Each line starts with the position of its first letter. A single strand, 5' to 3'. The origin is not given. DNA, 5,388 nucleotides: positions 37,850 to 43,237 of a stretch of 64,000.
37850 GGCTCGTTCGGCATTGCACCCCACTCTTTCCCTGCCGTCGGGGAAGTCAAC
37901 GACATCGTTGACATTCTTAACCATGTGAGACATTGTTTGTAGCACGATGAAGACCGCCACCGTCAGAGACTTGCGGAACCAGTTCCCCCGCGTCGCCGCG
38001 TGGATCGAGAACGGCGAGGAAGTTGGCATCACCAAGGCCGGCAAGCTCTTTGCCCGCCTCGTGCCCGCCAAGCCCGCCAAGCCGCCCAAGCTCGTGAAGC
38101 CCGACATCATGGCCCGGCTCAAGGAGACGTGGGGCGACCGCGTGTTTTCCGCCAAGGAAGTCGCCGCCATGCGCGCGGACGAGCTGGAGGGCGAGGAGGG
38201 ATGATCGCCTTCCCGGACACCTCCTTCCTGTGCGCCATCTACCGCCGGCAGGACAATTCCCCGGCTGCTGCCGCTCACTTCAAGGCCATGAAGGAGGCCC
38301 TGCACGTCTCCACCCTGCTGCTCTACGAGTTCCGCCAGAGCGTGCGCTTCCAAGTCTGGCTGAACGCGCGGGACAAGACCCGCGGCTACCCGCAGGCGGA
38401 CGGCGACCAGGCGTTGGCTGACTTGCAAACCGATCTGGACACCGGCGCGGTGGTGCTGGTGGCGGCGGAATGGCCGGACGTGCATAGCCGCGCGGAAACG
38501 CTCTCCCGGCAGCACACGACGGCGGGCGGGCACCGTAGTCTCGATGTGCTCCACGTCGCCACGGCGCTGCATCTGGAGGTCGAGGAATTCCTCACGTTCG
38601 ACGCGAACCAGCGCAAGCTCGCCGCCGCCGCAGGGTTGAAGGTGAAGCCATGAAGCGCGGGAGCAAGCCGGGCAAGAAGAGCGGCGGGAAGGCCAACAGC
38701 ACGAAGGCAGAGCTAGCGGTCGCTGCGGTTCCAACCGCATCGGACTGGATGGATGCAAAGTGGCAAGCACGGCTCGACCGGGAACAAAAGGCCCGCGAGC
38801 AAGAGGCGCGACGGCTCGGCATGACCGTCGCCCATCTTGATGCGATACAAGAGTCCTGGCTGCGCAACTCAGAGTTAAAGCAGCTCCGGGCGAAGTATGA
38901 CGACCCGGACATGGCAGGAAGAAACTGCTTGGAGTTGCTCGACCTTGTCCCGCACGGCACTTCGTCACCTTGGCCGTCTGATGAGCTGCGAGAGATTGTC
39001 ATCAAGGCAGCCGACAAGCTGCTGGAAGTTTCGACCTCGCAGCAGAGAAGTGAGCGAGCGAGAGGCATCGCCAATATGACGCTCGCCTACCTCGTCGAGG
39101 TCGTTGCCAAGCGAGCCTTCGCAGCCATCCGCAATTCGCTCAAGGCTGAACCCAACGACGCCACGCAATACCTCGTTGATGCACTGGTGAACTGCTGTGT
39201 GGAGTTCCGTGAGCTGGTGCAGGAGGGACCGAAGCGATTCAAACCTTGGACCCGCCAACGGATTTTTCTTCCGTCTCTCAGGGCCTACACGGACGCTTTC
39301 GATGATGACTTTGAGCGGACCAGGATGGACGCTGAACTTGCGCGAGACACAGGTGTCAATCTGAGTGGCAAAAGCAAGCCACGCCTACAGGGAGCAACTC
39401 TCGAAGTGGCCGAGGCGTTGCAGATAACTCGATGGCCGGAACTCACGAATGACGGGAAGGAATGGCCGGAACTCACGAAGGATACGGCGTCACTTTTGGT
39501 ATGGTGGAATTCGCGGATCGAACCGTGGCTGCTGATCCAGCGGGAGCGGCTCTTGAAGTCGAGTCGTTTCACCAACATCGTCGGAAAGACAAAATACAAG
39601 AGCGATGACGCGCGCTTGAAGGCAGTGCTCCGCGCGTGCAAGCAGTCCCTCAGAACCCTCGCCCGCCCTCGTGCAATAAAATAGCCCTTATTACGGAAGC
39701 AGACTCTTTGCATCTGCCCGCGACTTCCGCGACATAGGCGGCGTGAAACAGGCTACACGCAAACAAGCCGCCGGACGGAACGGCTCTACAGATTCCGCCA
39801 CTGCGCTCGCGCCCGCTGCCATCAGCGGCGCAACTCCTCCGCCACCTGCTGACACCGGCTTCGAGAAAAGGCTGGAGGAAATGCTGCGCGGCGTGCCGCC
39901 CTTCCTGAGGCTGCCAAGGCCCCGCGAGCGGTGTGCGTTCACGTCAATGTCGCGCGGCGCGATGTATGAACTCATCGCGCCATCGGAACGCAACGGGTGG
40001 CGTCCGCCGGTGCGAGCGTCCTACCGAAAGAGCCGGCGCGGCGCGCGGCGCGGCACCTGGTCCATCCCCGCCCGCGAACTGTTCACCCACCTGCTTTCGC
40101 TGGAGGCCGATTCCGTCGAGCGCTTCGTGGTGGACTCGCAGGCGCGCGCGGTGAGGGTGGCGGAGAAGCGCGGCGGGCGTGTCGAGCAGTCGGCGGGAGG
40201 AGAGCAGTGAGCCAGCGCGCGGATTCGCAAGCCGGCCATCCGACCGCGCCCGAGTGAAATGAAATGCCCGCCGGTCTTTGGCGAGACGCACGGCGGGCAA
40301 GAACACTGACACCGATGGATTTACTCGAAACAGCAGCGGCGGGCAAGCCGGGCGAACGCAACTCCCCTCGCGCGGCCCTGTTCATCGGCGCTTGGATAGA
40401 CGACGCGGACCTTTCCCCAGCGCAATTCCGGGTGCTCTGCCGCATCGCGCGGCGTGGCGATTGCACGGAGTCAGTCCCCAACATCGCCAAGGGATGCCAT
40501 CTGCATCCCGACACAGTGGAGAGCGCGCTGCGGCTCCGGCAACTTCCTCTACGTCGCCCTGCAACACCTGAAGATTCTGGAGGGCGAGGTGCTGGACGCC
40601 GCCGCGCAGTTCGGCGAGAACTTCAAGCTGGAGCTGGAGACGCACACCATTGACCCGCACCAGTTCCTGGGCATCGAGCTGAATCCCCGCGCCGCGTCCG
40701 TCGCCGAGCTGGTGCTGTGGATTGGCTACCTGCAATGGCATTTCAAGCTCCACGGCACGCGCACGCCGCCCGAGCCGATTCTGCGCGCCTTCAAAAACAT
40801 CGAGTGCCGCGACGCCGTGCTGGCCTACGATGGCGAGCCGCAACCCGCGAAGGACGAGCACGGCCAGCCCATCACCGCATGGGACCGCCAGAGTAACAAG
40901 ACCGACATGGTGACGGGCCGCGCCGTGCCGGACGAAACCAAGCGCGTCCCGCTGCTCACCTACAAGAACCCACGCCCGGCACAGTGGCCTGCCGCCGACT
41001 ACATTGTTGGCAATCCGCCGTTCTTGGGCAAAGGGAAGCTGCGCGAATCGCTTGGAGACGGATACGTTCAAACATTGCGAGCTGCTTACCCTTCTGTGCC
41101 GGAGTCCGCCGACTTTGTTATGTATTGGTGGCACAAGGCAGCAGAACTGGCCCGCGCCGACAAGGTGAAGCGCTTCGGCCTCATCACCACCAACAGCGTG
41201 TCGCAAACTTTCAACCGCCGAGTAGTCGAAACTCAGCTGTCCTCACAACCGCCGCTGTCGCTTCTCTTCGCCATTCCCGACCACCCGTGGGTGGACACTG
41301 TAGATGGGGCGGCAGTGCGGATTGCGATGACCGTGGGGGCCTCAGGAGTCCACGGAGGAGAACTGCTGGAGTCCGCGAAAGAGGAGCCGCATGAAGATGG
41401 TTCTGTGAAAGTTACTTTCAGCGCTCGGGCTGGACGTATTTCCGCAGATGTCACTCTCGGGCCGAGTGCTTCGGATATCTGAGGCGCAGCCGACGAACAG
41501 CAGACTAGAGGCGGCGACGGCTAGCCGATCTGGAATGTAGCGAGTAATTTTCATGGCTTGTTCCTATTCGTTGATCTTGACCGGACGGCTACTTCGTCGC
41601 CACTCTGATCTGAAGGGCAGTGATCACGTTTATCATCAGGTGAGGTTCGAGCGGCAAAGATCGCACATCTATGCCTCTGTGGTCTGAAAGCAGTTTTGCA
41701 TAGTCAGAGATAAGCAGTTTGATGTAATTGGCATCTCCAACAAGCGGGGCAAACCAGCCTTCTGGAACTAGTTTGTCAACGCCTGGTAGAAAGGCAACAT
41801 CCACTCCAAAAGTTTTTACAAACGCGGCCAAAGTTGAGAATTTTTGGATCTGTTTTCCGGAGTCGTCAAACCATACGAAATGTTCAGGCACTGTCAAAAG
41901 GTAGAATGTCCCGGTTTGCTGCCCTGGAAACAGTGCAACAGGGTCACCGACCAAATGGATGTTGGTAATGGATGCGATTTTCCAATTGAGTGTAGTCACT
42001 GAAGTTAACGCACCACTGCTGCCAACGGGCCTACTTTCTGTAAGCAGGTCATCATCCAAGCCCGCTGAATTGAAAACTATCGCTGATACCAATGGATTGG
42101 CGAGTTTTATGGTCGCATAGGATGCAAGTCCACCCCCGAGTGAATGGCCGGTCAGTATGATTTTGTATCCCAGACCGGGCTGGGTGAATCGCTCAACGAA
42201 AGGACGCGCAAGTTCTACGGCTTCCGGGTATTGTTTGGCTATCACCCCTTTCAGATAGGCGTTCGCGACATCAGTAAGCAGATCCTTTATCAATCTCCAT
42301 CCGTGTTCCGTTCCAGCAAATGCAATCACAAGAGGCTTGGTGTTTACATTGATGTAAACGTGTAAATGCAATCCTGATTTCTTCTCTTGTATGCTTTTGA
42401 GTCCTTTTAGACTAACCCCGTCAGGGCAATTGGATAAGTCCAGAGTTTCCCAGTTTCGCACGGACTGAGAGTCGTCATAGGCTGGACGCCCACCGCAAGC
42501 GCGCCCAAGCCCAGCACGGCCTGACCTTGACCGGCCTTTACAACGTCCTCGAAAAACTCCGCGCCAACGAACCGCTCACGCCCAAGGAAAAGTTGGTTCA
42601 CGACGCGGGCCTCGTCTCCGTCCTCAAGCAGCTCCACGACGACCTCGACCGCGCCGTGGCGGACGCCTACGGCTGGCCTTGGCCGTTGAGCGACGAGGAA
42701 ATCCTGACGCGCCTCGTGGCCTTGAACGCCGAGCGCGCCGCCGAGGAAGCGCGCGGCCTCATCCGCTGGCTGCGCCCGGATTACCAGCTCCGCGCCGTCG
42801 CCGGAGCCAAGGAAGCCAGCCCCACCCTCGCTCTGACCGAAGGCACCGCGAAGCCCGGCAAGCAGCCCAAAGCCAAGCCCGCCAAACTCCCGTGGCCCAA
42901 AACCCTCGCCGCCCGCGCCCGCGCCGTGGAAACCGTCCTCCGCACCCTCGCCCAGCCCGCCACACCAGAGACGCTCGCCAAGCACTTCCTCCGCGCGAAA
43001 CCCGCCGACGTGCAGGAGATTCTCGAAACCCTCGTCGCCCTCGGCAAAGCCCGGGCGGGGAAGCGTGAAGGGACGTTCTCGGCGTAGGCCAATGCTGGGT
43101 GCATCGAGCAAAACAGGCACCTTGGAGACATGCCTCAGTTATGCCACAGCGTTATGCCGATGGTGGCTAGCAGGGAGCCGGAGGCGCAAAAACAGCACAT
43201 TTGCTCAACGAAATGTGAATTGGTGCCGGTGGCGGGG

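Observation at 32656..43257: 10.6-kb tRNA-Leu(UAA) island with intact-looking att sites and matching arm-type repeat pairs at both ends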

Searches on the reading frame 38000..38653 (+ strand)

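Call 9: search_protein_families(library=pfam, proteins=[window:38000-38653:+], max_evalue=0.01)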
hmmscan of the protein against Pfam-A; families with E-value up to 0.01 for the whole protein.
window:38000-38653:+ (217 aa): 1 family
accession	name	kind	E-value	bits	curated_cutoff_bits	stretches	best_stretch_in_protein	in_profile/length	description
PF01850.27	PIN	-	1.5e-09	38.9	23.6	1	71-208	2-118/120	PIN domain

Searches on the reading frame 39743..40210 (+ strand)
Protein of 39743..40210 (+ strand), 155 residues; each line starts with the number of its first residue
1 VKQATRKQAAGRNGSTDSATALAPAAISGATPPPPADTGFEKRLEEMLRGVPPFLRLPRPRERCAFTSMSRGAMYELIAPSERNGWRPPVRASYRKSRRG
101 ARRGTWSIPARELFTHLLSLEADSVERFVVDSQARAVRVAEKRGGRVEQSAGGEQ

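Call 10: search_protein_families(library=pfam, proteins=[window:39743-40210:+], max_evalue=0.01)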
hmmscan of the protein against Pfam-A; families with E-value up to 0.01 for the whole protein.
window:39743-40210:+ (155 aa): 0 families

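Call 31: search_protein_families(library=pfam, proteins=[window:39743-40210:+], max_evalue=1)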
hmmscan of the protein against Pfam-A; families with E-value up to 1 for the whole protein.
window:39743-40210:+ (155 aa): 2 families
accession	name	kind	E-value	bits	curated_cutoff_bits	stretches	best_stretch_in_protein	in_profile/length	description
PF05930.18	Phage_AlpA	-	0.07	13.5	21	1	56-79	2-25/51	Prophage CP4-57 regulatory protein (AlpA)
PF09039.17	HTH_Tnp_Mu_2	-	0.2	12.2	20.5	1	87-122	49-84/109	Mu DNA binding, I gamma subdomain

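Call 68: search_protein_families(library=phrogs, proteins=[window:39743-40210:+], max_evalue=0.01)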
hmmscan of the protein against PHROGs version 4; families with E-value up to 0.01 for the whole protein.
window:39743-40210:+ (155 aa): 0 families

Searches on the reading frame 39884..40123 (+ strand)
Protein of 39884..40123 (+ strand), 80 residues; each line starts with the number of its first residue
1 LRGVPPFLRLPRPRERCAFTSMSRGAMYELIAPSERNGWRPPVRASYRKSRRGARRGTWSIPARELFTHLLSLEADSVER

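Call 72: search_solved_structures(query=A3, max_evalue=10)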
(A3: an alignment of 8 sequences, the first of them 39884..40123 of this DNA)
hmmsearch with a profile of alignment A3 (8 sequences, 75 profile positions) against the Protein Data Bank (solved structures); distinct sequences matched with E-value up to 10: 7.
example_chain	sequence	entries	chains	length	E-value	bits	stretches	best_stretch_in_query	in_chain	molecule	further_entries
4i1q_A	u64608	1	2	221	0.022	17.6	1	45-71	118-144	Bridging integrator 2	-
4avm_A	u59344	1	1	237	0.025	17.4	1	45-71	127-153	BRIDGING INTEGRATOR 2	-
2fic_A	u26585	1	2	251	0.16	14.8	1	45-70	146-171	Myc box-dependent-interacting protein 1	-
3sog_A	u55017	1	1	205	0.46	13.4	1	45-71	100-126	Amphiphysin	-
4atm_A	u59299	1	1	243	0.58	13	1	45-71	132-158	AMPHIPHYSIN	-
5m0a_A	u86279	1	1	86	1.3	12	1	5-32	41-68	Fibronectin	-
5ej3_A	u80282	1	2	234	1.8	11.5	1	4-25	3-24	Endo-1,4-beta-xylanase B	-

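Call 73: search_protein_families(library=pfam, alignment_id=A3, max_evalue=1)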
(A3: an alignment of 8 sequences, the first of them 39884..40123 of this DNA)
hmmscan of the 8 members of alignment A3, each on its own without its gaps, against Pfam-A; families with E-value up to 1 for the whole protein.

A. member 1, window:39884-40123:+ (80 aa): 2 families
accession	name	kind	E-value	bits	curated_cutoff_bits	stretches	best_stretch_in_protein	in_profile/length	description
PF05930.18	Phage_AlpA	-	0.027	14.8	21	1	9-32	2-25/51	Prophage CP4-57 regulatory protein (AlpA)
PF09039.17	HTH_Tnp_Mu_2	-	0.083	13.4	20.5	1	40-71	49-80/109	Mu DNA binding, I gamma subdomain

B. families by the number of members that match (of 8 scanned): 2 families
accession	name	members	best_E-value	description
PF05930.18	Phage_AlpA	1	0.027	Prophage CP4-57 regulatory protein (AlpA)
PF09039.17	HTH_Tnp_Mu_2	1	0.083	Mu DNA binding, I gamma subdomain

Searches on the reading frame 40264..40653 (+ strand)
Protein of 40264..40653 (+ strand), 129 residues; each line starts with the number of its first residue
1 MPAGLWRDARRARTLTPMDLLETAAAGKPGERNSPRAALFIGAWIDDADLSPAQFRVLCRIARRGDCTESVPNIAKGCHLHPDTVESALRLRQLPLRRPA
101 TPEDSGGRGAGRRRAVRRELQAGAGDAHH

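Call 10: search_protein_families(library=pfam, proteins=[window:40264-40653:+], max_evalue=0.01)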
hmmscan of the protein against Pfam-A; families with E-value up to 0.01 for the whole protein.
window:40264-40653:+ (129 aa): 1 family
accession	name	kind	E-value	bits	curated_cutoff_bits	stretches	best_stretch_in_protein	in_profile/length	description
PF13730.12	HTH_36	-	0.00087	19.5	25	1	49-90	2-47/55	Helix-turn-helix domain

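Call 31: search_protein_families(library=pfam, proteins=[window:40264-40653:+], max_evalue=1)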
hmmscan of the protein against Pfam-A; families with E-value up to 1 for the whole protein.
window:40264-40653:+ (129 aa): 2 families
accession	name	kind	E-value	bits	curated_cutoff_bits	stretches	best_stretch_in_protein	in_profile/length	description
PF13730.12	HTH_36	-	0.00087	19.5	25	1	49-90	2-47/55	Helix-turn-helix domain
PF01047.28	MarR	-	0.011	16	24.6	1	50-86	1-35/59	MarR family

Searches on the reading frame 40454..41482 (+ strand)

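Call 10: search_protein_families(library=pfam, proteins=[window:40454-41482:+], max_evalue=0.01)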
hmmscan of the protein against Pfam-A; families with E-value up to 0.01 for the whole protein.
window:40454-41482:+ (342 aa): 2 families
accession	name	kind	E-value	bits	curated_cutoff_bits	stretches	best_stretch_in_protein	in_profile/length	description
PF20473.4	MmeI_Mtase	-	1.2e-25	90.6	27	1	26-296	28-248/259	MmeI, DNA-methyltransferase domain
PF07669.17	Eco57I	-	1.4e-06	28.9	25.3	1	70-251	2-140/171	Eco57I restriction-modification methylase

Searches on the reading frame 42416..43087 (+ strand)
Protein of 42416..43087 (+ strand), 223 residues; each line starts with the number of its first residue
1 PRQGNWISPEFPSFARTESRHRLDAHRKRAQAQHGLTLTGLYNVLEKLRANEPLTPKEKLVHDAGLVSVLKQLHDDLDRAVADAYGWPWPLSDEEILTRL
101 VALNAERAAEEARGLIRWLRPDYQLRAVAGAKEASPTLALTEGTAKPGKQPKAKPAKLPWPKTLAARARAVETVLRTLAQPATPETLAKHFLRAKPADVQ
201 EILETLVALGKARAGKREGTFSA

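Call 10: search_protein_families(library=pfam, proteins=[window:42527-43087:+], max_evalue=0.01)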
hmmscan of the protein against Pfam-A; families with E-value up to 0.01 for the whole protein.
window:42527-43087:+ (186 aa): 0 families

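Call 14: search_protein_families(library=pfam, proteins=[window:42416-43087:+], max_evalue=0.01)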
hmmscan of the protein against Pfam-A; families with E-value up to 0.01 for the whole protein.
window:42416-43087:+ (223 aa): 0 families

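Call 31: search_protein_families(library=pfam, proteins=[window:42527-43087:+], max_evalue=1)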
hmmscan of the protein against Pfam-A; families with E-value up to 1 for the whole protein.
window:42527-43087:+ (186 aa): 3 families
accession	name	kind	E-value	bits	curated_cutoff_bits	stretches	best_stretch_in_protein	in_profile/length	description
PF04325.18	DUF465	-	0.12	12.8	25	1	33-59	4-30/48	Protein of unknown function (DUF465)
PF08100.18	Dimerisation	-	0.16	12.2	25.6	1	137-173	33-68/93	O-methyltransferase dimerisation domain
PF04255.20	DUF433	-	0.18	12.1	23.6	1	133-166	20-53/56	Protein of unknown function (DUF433)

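Call 68: search_protein_families(library=phrogs, proteins=[window:42416-43087:+], max_evalue=0.01)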
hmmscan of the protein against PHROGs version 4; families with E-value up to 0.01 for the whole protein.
window:42416-43087:+ (223 aa): 1 family
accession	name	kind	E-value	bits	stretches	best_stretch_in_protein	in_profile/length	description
phrog_25988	-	unknown function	0.0053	15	0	67-88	1242-1263/1429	-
